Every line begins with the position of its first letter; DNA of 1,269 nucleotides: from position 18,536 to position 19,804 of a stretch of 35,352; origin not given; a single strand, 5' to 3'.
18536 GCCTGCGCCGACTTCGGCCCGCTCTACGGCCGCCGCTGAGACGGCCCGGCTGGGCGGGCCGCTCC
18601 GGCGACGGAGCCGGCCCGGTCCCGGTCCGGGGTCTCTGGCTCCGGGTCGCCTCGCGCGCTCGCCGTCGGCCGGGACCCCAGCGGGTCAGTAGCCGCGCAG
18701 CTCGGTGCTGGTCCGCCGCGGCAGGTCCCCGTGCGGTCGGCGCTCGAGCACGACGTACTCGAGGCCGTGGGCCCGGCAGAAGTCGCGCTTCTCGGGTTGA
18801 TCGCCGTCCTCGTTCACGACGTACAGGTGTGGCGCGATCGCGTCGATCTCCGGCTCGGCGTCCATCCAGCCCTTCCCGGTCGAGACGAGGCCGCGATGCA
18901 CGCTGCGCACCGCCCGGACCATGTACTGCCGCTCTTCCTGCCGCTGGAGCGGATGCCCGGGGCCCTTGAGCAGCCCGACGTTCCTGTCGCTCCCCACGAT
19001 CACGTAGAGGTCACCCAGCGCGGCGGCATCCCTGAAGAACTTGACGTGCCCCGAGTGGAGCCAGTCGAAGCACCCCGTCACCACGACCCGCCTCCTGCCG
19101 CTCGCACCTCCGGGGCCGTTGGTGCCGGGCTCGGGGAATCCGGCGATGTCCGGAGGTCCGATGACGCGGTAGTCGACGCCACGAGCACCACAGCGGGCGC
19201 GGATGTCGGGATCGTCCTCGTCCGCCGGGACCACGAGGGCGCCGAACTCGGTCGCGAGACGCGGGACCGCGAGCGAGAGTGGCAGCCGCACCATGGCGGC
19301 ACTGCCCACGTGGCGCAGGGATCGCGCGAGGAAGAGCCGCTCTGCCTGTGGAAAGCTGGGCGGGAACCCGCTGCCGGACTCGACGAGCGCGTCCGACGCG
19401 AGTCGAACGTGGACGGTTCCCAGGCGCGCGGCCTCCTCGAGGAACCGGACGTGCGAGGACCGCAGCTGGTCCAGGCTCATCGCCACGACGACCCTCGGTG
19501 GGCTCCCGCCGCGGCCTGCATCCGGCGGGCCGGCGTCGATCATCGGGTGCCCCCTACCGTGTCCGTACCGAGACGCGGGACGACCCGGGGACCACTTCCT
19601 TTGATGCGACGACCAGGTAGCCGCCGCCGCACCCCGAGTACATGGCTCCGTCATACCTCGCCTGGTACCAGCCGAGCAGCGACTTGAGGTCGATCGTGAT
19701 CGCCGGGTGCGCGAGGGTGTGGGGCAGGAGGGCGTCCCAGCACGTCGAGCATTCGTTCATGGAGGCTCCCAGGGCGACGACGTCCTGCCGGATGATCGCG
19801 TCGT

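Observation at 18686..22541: LacI-controlled operon combining a genuine-looking GDP-mannose 3,5-epimerase with a GHMP sugar kinase and a HIGH-motif nucleotidyltransferase: candidate Leloir-like route for an L-sugar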

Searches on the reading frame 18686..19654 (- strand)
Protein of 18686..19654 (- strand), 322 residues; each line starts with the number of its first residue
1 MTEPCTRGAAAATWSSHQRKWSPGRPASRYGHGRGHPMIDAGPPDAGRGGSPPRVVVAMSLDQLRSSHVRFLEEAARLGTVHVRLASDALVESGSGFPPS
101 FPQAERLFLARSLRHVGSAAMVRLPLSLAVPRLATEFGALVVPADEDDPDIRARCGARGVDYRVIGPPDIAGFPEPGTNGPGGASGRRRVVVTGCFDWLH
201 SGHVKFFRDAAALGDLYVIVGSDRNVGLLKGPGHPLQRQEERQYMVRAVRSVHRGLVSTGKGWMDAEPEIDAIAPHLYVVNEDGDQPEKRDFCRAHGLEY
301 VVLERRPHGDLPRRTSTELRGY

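Call 3: search_protein_families(library=pfam, proteins=[window:18686-19654:-], max_evalue=0.01)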
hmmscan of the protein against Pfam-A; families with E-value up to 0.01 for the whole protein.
window:18686-19654:- (322 aa): 1 family
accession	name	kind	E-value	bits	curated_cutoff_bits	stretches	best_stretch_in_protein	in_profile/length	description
PF01467.32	CTP_transf_like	-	6e-12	46.3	21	1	192-262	2-70/133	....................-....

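Call 4: search_protein_families(library=ncbifam, proteins=[window:18686-19654:-], max_evalue=0.01)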
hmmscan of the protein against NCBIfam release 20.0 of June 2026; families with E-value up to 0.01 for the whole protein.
window:18686-19654:- (322 aa): 6 families
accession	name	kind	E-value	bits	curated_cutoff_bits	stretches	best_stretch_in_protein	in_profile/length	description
TIGR02199.1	rfaE_dom_II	equivalog_domain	1.2e-18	67.4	181.5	1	187-280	11-102/144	D-glycero-beta-D-manno-heptose 1-phosphate adenylyltransferase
TIGR00125.1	cyt_tran_rel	domain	2.5e-16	59.6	27.7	1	189-251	1-61/65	adenylyltransferase/cytidyltransferase family protein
NF008454.0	PRK11316.1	equivalog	3.4e-13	49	521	1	186-253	339-407/475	bifunctional D-glycero-beta-D-manno-heptose-7-phosphate kinase/D-glycero-beta-D-manno-heptose 1-phosphate adenylyltransferase HldE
NF001985.0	PRK00777.1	subfamily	1.6e-11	44.5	104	1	188-246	5-62/157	pantetheine-phosphate adenylyltransferase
TIGR01518.1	g3p_cytidyltrns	equivalog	3.1e-10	40.2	165.4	1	190-295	1-101/125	glycerol-3-phosphate cytidylyltransferase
NF041124.1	CoaD_Thcocales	equivalog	2.6e-05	24.2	290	1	188-223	5-41/156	phosphopantetheine adenylyltransferase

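Call 7: search_solved_structures(query=window:18686-19654:-, max_evalue=1, show_alignments=2)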
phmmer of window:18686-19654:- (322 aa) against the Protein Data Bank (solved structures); distinct sequences matched with E-value up to 1: 9.
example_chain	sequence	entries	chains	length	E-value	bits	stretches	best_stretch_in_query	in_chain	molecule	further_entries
3elb_A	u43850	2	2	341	6.5e-15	58.5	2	186-253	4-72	Ethanolamine-phosphate cytidylyltransferase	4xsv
2b7l_A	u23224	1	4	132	1.4e-07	34.4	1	188-294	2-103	glycerol-3-phosphate cytidylyltransferase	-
5x9q_A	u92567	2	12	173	2.3e-07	33.6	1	190-254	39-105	Putative cytidylyltransferase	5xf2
1coz_A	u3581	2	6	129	3e-05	26.7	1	188-303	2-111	PROTEIN (GLYCEROL-3-PHOSPHATE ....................) | glycerol-3-phosphate cytidylyltransferase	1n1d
3glv_A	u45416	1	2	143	0.00013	24.6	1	187-259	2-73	Lipopolysaccharide core biosynthesis protein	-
5x3d_A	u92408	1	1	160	0.00015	24.4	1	44-122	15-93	Phosphoenolpyruvate phosphomutase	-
9hsm_A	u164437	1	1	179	0.05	16.1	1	182-253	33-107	choline-phosphate cytidylyltransferase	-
9hsg_A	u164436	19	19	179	0.077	15.5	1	185-253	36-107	choline-phosphate cytidylyltransferase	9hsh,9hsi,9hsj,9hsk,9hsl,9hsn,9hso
4zcp_A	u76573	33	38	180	0.078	15.5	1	185-253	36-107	Cholinephosphate cytidylyltransferase | Choline-phosphate cytidylyltransferase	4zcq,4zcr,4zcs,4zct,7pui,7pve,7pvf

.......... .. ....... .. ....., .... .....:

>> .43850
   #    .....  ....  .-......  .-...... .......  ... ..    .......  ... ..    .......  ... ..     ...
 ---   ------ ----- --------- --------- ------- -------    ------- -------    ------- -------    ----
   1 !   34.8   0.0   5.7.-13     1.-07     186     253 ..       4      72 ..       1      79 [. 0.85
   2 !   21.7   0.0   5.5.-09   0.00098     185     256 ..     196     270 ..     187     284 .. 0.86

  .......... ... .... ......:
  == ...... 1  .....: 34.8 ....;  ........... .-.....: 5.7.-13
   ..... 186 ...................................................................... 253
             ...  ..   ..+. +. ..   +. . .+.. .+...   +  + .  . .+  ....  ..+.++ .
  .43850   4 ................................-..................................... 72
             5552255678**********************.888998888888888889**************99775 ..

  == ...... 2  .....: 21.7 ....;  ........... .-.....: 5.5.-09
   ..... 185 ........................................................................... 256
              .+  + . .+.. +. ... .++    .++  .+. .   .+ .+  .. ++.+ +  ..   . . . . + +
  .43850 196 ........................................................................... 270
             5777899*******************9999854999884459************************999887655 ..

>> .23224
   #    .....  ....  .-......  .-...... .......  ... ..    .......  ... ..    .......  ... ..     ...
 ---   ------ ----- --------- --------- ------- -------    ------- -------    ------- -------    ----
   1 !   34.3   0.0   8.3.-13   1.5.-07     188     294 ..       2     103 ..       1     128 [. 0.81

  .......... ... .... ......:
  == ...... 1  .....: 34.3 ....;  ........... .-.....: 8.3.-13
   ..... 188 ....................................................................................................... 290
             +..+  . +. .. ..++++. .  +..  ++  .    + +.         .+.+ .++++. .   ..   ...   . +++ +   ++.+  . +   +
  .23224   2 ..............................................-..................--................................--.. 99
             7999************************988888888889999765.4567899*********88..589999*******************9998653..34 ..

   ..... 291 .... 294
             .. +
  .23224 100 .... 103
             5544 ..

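Call 42: find_homologous_proteins(query=window:18686-19543:-, max_evalue=0.001)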
Query window:18686-19543:- (285 aa): 2399 proteins with E <= 0.001 among 8000 candidates; the best 120 are listed.
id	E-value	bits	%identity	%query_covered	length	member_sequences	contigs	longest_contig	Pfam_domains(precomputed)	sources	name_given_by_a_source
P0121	3.6e-188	642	100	100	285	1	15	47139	PF01467.33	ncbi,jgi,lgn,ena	ncbi:MAG: adenylyltransferase/cytidyltransferase family protein [Chloroflexota bacterium]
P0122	1.8e-135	469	75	100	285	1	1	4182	PF01467.33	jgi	jgi:cytidyltransferase-like protein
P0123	7.0e-135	467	74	100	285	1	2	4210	PF01467.33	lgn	-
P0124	8.7e-132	457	73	100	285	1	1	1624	PF01467.33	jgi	jgi:cytidyltransferase-like protein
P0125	8.2e-130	451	72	100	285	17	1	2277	PF01467.33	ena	-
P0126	4.8e-129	448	71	100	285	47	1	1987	PF01467.33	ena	-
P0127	4.4e-127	442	72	100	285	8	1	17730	PF01467.33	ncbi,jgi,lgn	jgi:cytidyltransferase-like protein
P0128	3.4e-126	439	72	100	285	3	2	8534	PF01467.33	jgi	-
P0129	4.9e-126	438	72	100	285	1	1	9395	PF01467.33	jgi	jgi:cytidyltransferase-like protein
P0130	6.9e-125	434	72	100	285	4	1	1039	PF01467.33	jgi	jgi:cytidyltransferase-like protein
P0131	9.4e-125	434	72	97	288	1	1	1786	PF01467.33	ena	-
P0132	1.2e-123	430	71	97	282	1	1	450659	PF01467.33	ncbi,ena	-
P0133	2.5e-123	429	70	100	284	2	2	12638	PF01467.33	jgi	jgi:cytidyltransferase-like protein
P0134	2.0e-122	426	72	96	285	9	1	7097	PF01467.33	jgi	jgi:cytidyltransferase-like protein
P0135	8.4e-122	424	69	100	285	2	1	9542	PF01467.33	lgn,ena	-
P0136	2.4e-120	420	68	100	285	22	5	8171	PF01467.33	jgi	-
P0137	4.8e-120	419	67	100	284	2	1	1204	PF01467.33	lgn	-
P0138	8.1e-120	418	67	100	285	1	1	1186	PF01467.33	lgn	-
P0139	2.2e-119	416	70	94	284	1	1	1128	PF01467.33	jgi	jgi:cytidyltransferase-like protein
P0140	5.7e-119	415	68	100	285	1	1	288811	PF01467.33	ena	-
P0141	1.8e-118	413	67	100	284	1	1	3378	PF01467.33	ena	-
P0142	2.8e-118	413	68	100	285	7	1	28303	PF01467.33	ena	-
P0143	3.4e-118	412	67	100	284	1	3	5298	PF01467.33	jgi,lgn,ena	-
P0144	6.3e-118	412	67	100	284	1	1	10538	PF01467.33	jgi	jgi:cytidyltransferase-like protein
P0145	1.4e-117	410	66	100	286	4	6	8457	PF01467.33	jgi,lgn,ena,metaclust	metaclust:\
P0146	4.2e-117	409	66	100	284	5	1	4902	PF01467.33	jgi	jgi:cytidyltransferase-like protein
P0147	8.3e-117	408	66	100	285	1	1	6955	PF01467.33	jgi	jgi:cytidyltransferase-like protein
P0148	2.2e-116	407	66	100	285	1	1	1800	PF01467.33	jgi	jgi:cytidyltransferase-like protein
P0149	2.4e-116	406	66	100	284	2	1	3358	PF01467.33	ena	-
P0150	3.4e-116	406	69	94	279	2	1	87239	PF01467.33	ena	-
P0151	4.8e-116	405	65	100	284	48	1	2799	PF01467.33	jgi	jgi:cytidyltransferase-like protein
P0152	5.6e-116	405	66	100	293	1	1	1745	PF01467.33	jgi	jgi:cytidyltransferase-like protein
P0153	8.7e-116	405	66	100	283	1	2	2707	PF01467.33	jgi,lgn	jgi:cytidyltransferase-like protein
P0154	1.2e-115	404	66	100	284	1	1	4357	PF01467.33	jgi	jgi:cytidyltransferase-like protein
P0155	1.3e-115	404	66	100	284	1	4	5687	PF01467.33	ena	-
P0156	2.5e-115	403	65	100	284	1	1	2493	PF01467.33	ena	-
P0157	3.6e-115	403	65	100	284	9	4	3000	PF01467.33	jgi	jgi:cytidyltransferase-like protein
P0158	4.3e-115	402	67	100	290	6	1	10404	PF01467.33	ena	-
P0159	6.0e-115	402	68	94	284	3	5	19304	PF01467.33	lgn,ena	-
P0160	6.2e-115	402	68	94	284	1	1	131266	PF01467.33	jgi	jgi:cytidyltransferase-like protein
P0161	9.3e-115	401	69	94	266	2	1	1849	PF01467.33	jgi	jgi:cytidyltransferase-like protein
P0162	1.2e-114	401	68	94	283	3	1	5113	PF01467.33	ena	-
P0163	5.3e-114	399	65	99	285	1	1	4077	PF01467.33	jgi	jgi:cytidyltransferase-like protein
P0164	5.4e-114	399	67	100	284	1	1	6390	PF01467.33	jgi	jgi:cytidyltransferase-like protein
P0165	1.4e-113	397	68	94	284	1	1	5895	PF01467.33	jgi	jgi:cytidyltransferase-like protein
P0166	1.5e-113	397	65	100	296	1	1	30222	PF01467.33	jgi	jgi:cytidyltransferase-like protein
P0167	6.0e-113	395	66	100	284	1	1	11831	PF01467.33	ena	-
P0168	1.1e-112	394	69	94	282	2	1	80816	PF01467.33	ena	-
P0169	1.2e-112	394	66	100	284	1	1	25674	PF01467.33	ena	-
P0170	6.2e-112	392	64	99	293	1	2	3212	PF01467.33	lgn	-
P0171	9.7e-112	391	65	100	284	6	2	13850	PF01467.33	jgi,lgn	jgi:cytidyltransferase-like protein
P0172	3.0e-111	390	67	96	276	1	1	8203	PF01467.33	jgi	jgi:cytidyltransferase-like protein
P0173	7.5e-111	388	65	100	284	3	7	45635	PF01467.33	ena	-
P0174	1.8e-110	387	65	99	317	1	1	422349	PF01467.33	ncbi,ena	-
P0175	1.4e-109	384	67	99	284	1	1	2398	PF01467.33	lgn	-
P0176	2.8e-109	383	63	100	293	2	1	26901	PF01467.33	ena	-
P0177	9.1e-109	382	69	90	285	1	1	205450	PF01467.33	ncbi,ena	-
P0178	1.8e-106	374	66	94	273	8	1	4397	PF01467.33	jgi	jgi:cytidyltransferase-like protein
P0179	9.3e-104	365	63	99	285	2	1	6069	PF01467.33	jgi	jgi:cytidyltransferase-like protein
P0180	1.7e-103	364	66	94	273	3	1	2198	PF01467.33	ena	-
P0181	1.9e-103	364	64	94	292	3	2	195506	PF01467.33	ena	-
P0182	2.2e-101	357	62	96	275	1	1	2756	PF01467.33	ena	-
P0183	5.8e-101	356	63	97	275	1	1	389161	PF01467.33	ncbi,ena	-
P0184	6.9e-101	356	61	96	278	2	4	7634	PF01467.33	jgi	jgi:cytidyltransferase-like protein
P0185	7.1e-101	356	62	96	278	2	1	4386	PF01467.33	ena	-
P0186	1.4e-100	355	61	98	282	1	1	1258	PF01467.33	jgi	jgi:cytidyltransferase-like protein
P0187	3.3e-100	353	62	96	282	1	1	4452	PF01467.33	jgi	jgi:cytidyltransferase-like protein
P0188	9.8e-100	352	60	99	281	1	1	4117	PF01467.33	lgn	-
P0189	1.1e-99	352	64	94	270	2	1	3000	PF01467.33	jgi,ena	-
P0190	1.7e-99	351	62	94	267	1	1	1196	PF01467.33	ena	-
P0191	3.4e-99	350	61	98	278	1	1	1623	PF01467.33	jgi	jgi:cytidyltransferase-like protein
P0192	5.7e-99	349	61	100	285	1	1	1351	PF01467.33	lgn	-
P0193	6.4e-99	349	62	94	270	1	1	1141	PF01467.33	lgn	-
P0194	6.8e-99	349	60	99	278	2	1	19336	PF01467.33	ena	-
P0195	8.9e-99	349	59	96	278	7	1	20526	PF01467.33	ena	-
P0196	1.1e-98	348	60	100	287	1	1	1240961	PF01467.33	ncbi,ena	-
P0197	1.2e-98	348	59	96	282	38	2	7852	PF01467.33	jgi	jgi:cytidyltransferase-like protein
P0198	1.7e-98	348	62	94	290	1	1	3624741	PF01467.33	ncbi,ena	-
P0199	1.8e-98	348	61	94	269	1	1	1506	PF01467.33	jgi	-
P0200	2.2e-98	347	61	100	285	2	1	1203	PF01467.33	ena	-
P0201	2.7e-98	347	61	98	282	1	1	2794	PF01467.33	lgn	-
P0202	4.6e-98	346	59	96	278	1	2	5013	PF01467.33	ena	-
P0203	5.8e-98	346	62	93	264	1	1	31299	PF01467.33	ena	-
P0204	9.2e-98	345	60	96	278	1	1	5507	PF01467.33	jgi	jgi:cytidyltransferase-like protein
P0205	1.1e-97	345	60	98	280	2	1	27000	PF01467.33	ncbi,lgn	-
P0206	1.5e-97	345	61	97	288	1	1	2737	PF01467.33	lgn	-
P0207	2.4e-97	344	59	100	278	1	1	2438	PF01467.33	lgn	-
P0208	2.5e-97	344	61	94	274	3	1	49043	PF01467.33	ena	-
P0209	2.6e-97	344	62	94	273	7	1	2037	PF01467.33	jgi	jgi:cytidyltransferase-like protein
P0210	5.0e-97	343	60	98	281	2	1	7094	PF01467.33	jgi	jgi:cytidyltransferase-like protein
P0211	7.5e-97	342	62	96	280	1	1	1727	PF01467.33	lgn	-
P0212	8.8e-97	342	61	94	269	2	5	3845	PF01467.33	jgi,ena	jgi:cytidyltransferase-like protein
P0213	9.3e-97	342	60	95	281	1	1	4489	PF01467.33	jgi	jgi:cytidyltransferase-like protein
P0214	2.0e-96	341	58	97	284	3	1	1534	PF01467.33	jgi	-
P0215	2.9e-96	340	60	95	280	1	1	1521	PF01467.33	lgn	-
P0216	2.9e-96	340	62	94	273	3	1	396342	PF01467.33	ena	-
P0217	3.6e-96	340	60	98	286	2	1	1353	PF01467.33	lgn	-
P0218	3.8e-96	340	61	94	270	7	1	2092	PF01467.33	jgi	-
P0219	4.6e-96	340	61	98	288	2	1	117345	PF01467.33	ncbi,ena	-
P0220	5.5e-96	340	61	95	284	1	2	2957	PF01467.33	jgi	jgi:cytidyltransferase-like protein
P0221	5.5e-96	340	58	98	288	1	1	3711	PF01467.33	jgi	jgi:cytidyltransferase-like protein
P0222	5.5e-96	340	61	97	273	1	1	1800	PF01467.33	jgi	jgi:cytidyltransferase-like protein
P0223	6.4e-96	339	61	95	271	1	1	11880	PF01467.33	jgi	-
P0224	7.6e-96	339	61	98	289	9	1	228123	PF01467.33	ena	-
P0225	7.9e-96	339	59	98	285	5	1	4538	PF01467.33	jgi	jgi:cytidyltransferase-like protein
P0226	8.4e-96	339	58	98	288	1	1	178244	PF01467.33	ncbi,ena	-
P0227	8.7e-96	339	61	96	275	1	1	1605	PF01467.33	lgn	-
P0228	1.0e-95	339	60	94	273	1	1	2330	PF01467.33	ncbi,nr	ncbi:MAG: adenylyltransferase/cytidyltransferase family protein [Chloroflexi bacterium]|nr:adenylylt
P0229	1.2e-95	338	61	95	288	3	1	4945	PF01467.33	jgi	jgi:cytidyltransferase-like protein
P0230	1.4e-95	338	59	98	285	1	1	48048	PF01467.33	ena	-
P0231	1.7e-95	338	59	98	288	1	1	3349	PF01467.33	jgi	jgi:cytidyltransferase-like protein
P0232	1.8e-95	338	62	94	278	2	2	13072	PF01467.33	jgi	jgi:cytidyltransferase-like protein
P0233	1.9e-95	338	60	96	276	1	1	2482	PF01467.33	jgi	-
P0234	1.9e-95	338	61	94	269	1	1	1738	PF01467.33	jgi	jgi:cytidyltransferase-like protein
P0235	2.0e-95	338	60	98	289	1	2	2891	PF01467.33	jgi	jgi:cytidyltransferase-like protein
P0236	2.7e-95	337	61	94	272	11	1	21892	PF01467.33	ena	-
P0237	2.8e-95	337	60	94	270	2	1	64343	PF01467.33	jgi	jgi:cytidyltransferase-like protein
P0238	3.2e-95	337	61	94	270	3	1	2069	PF01467.33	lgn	-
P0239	3.2e-95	337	62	94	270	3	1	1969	PF01467.33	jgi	jgi:cytidyltransferase-like protein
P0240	3.2e-95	337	60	94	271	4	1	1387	PF01467.33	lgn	-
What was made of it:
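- Checked: CT-fold gene, 18686-19543: 285 aa. An identical protein, P0121, is annotated as 285 aa in NCBI (call 42).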

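Call 53: predict_structure(alignment_id=A2)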
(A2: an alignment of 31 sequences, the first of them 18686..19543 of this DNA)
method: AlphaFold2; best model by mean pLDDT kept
length: 285 residues; sequences in the alignment: 31
mean_pLDDT: 86.4   pTM: 0.84
mean pLDDT of the five models: 86.4, 85.6, 85.5, 85.4, 83.7
residues with pLDDT >= 90: 184; 70-90: 64; 50-70: 18; < 50: 19
segments of 3 or more residues with pLDDT < 50: 1-12, 141-143
pLDDT, mean of each block of 10 residues (from residue 1): 37 76 88 95 96 91 91 96 94 91 93 95 94 81 56 93 91 96 93 85 94 95 85 94 91 92 86 68 52
secondary structure, 60 per line:
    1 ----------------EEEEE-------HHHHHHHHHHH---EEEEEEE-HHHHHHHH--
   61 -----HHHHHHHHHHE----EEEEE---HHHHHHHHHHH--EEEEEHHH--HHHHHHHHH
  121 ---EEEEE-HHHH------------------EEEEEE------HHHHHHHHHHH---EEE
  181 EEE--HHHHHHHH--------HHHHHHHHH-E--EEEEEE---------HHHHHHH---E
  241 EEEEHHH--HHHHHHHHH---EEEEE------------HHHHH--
elements in order: E17-21 H29-39 E43-49 H51-58 H66-75 E81-85 H89-99 E102-106 H112-120 E124-128 H130-133 E152-157 H164-174 E178-183 H186-193 H202-210 E215-220 H230-236 E240-244 H250-258 E262-266 H279-283
